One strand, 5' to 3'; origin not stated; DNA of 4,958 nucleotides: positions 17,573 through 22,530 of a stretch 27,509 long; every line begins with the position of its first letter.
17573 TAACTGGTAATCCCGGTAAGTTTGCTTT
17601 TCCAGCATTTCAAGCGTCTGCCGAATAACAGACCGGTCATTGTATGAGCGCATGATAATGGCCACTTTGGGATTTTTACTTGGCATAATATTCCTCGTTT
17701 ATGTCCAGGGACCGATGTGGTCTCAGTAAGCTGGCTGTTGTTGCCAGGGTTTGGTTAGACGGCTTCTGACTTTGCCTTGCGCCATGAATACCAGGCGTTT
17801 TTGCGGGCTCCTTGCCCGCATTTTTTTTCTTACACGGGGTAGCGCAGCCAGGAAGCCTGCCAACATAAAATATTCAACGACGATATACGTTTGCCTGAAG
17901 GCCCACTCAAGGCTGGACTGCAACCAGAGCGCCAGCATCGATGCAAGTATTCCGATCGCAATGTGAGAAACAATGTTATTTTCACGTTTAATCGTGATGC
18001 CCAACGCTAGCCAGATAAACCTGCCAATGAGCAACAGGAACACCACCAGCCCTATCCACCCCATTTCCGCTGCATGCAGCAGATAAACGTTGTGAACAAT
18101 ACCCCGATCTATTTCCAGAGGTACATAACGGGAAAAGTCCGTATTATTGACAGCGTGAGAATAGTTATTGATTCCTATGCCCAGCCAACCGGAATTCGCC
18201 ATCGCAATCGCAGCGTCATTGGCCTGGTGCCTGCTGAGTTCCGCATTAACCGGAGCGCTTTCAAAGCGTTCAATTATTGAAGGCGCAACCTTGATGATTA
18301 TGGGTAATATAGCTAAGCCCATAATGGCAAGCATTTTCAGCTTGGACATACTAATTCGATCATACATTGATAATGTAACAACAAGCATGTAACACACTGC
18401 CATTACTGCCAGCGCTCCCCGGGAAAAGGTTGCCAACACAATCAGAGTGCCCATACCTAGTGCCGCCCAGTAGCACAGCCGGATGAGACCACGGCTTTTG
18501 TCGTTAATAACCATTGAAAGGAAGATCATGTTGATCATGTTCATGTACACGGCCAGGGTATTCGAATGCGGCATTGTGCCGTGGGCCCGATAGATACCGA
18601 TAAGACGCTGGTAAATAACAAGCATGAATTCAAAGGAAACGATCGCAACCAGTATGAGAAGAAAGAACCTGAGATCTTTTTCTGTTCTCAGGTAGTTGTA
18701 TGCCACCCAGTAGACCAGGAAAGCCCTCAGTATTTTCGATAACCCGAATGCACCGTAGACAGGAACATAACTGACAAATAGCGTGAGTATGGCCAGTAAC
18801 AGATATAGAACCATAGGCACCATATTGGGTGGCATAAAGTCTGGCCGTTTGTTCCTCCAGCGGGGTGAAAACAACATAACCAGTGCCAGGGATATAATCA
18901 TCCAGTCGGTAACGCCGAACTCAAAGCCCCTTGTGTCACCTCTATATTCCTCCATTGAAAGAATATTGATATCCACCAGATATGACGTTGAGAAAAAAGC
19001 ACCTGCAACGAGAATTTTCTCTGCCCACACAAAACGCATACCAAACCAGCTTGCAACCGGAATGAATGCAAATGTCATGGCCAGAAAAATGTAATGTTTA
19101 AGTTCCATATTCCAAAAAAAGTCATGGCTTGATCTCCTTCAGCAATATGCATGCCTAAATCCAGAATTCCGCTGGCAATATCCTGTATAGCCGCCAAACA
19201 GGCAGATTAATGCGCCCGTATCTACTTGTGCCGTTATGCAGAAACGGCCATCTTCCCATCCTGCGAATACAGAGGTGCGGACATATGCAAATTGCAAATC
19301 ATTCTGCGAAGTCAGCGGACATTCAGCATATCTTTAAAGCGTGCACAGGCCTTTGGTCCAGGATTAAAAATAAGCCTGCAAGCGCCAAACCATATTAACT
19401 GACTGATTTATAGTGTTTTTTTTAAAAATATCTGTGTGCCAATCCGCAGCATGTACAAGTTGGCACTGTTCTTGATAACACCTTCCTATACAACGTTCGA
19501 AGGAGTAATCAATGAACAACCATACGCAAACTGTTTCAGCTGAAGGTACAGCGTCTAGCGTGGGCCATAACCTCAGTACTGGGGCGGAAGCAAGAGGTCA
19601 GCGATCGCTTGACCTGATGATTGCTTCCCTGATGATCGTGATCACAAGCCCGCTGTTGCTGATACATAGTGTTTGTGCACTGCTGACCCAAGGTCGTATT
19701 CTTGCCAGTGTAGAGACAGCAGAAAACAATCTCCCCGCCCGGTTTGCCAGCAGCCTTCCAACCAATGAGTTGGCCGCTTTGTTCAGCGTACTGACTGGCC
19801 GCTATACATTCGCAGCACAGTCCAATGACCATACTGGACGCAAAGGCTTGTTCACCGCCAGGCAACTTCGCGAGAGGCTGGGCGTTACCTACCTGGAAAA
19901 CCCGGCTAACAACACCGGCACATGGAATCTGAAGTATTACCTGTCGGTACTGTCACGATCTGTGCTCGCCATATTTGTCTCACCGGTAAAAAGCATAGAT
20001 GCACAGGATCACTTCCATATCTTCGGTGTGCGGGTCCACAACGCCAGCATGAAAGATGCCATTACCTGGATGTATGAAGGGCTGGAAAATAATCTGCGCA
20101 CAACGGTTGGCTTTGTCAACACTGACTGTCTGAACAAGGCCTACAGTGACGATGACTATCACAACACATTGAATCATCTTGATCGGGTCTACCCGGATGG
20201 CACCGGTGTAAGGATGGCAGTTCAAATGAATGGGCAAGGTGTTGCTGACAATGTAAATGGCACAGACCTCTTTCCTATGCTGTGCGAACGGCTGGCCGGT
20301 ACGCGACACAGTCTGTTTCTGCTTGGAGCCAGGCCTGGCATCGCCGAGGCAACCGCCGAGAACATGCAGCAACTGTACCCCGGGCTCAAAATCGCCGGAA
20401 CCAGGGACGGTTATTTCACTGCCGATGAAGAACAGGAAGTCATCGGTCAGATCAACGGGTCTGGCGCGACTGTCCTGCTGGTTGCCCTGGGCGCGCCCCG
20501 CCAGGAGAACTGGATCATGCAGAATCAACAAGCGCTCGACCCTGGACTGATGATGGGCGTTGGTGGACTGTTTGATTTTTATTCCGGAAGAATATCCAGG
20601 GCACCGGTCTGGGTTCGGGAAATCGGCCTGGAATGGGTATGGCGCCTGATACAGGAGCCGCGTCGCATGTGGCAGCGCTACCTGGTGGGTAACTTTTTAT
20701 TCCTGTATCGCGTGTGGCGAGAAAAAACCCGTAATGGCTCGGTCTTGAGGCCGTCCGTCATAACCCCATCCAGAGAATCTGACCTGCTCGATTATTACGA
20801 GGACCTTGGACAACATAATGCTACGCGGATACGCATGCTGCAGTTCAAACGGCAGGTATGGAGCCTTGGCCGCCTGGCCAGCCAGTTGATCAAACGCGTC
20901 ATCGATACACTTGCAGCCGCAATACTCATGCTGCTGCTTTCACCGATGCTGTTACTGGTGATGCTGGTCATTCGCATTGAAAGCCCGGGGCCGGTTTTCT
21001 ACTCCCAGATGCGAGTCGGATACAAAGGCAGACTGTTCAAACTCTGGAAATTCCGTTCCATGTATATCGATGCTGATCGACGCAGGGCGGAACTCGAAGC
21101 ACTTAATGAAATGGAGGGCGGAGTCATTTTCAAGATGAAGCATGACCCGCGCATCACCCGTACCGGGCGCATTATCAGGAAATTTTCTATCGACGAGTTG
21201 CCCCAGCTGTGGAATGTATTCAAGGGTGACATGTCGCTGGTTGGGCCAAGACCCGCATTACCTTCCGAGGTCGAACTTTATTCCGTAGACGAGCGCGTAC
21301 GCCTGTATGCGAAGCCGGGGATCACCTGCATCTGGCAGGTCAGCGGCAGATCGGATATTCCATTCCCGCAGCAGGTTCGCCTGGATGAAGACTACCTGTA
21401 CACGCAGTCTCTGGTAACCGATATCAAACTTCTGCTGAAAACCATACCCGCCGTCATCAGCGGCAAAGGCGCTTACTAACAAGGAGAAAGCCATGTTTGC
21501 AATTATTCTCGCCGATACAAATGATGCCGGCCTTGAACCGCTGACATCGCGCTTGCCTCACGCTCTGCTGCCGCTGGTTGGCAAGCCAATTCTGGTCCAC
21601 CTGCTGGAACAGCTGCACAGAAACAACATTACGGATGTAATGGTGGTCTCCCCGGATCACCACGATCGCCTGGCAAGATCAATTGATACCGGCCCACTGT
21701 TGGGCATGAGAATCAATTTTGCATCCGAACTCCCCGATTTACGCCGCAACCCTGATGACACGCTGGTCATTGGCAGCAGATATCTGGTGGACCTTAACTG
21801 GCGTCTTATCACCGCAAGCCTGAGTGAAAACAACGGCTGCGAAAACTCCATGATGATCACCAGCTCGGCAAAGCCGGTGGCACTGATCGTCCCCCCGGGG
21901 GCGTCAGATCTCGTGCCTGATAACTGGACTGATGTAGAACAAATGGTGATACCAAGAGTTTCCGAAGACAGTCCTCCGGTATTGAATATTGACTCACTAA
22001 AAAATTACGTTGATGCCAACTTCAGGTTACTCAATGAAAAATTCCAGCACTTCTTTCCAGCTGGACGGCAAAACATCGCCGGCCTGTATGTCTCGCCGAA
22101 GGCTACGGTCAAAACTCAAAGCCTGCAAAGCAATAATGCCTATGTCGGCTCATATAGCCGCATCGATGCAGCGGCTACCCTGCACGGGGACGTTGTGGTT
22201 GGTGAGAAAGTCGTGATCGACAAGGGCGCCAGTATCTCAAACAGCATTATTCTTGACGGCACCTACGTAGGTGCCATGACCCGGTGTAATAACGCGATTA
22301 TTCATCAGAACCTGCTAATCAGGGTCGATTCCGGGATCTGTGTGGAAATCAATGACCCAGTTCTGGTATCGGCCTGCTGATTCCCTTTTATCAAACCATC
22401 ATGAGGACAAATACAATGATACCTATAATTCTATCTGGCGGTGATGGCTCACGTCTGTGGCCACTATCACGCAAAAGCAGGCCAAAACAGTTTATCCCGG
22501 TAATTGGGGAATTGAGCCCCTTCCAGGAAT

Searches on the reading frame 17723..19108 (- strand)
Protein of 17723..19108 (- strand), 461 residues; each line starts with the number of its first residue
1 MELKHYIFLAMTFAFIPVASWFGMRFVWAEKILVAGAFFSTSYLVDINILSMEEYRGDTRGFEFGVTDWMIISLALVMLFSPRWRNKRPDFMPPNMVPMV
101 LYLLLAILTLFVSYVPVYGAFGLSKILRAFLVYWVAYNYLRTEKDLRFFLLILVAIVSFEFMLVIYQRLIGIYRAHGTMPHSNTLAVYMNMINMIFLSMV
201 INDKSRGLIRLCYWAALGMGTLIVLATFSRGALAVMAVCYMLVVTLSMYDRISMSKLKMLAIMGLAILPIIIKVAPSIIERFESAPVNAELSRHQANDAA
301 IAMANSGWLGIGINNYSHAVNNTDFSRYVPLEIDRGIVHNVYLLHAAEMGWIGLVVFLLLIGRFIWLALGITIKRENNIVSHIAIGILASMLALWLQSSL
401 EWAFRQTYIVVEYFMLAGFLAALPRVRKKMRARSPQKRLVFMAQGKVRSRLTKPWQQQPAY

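Call 5: search_protein_families(library=pfam, proteins=[window:17723-19108:-], max_evalue=0.001)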
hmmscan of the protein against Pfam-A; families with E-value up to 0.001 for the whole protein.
window:17723-19108:- (461 aa): 1 family
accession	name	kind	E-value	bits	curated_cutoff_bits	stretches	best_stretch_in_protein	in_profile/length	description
PF04932.20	Wzy_C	-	3.2e-12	46.9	31.7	1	217-358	3-149/149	O-Antigen ligase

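Call 42: search_protein_families(library=ncbifam, proteins=[window:17723-19108:-], max_evalue=0.00001)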
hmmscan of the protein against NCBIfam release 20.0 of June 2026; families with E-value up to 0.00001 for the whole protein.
window:17723-19108:- (461 aa): 1 family
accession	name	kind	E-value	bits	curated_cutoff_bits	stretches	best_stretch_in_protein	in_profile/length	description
TIGR03097.1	PEP_O_lig_1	hypoth_equivalog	1.7e-11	43.7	188.1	1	84-427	63-403/408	putative O-glycosylation ligase, exosortase A system-associated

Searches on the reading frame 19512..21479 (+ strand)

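Call 5: search_protein_families(library=pfam, proteins=[window:19512-21479:+], max_evalue=0.001)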
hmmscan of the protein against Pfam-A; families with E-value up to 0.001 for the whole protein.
window:19512-21479:+ (655 aa): 2 families
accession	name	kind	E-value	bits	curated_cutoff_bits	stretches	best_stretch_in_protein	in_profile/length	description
PF02397.22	Bac_transf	-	1.7e-66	223.6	27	1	461-649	1-178/179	Bacterial sugar transferase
PF03808.19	Glyco_tran_WecG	-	1.6e-63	213.9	27.4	1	224-390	2-168/168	Glycosyl transferase WecG/TagA/CpsF family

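Call 42: search_protein_families(library=ncbifam, proteins=[window:19512-21479:+], max_evalue=0.00001)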
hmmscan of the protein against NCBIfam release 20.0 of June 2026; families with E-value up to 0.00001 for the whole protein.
window:19512-21479:+ (655 aa): 14 families
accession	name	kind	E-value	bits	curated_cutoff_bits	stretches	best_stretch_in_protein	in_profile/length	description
TIGR03025.1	EPS_sugtrans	subfamily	1.4e-85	288.2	295.55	1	455-655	252-445/445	exopolysaccharide biosynthesis polyprenyl glycosylphosphotransferase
TIGR03022.1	WbaP_sugtrans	subfamily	6.7e-75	253.1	403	1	431-655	232-456/456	undecaprenyl-phosphate galactose phosphotransferase WbaP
NF041877.1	EPS_EpsZ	equivalog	1.4e-72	244.8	800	1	459-654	264-458/459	exopolysaccharide biosynthesis polyisoprenyl-phosphate hexose-1-phosphate transferase EpsZ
TIGR03023.1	WcaJ_sugtrans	equivalog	9.9e-66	222.9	410.75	1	456-655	258-453/453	undecaprenyl-phosphate glucose phosphotransferase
NF052601.1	undeca_RfbP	equivalog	8.2e-61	205.4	330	1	443-651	27-238/244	undecaprenyl-phosphate galactose phosphotransferase family protein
NF011751.0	PRK15204.1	equivalog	1.9e-49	168.6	907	1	450-655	269-476/476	undecaprenyl-phosphate galactose phosphotransferase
TIGR03013.1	EpsB_2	subfamily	7.1e-47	160.5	393.35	1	457-654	251-442/443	TIGR03013 family XrtA/PEP-CTERM system glycosyltransferase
TIGR00696.1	wecG_tagA_cpsF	superfamily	4.7e-46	156.7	69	1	221-394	4-177/178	WecB/TagA/CpsF family glycosyltransferase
NF002980.1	PRK03692.1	equivalog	9.6e-38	130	323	1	167-396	3-232/240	lipopolysaccharide N-acetylmannosaminouronosyltransferase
NF041710.1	UDPacetylman_taseTarA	equivalog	2e-37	129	350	1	164-406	5-245/247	N-acetylglucosaminyldiphosphoundecaprenol N-acetyl-beta-D-mannosaminyltransferase TarA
NF050817.1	PolSacchBiosHfsE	equivalog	5.2e-36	124.4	750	1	458-650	269-461/467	polysaccharide biosynthesis protein HfsE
NF007518.0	PRK10124.1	equivalog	1.1e-34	120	684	1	458-655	271-464/464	undecaprenyl-phosphate glucose phosphotransferase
NF045514.1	glycotran_HepC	equivalog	2.3e-34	118.6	140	1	454-582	110-212/220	heterocyst development glycosyltransferase HepC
NF041872.1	EPS_EpsA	equivalog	2e-31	109.3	500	1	204-401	54-254/265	exopolysaccharide biosynthesis glycosyltransferase EpsA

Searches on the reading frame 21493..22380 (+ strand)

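Call 5: search_protein_families(library=pfam, proteins=[window:21493-22380:+], max_evalue=0.001)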
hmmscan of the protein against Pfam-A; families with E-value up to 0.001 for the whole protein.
window:21493-22380:+ (295 aa): 4 families
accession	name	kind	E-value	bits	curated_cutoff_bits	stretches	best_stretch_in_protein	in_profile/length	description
PF25084.1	LbH_EIF2B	-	1.2e-07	32.1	54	1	198-280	4-85/105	EIF2B subunit epsilon LbH domain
PF00483.29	NTP_transferase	-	2.3e-06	27.8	21.2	1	3-79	2-80/245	Nucleotidyl transferase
PF24894.1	Hexapep_GlmU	-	1.8e-05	25.2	23.3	1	234-282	35-83/104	GlmU-like, C-terminal hexapeptide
PF00132.30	Hexapep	-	6.3e-05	22.9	27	0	233-265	1-34/36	Bacterial transferase hexapeptide (six repeats)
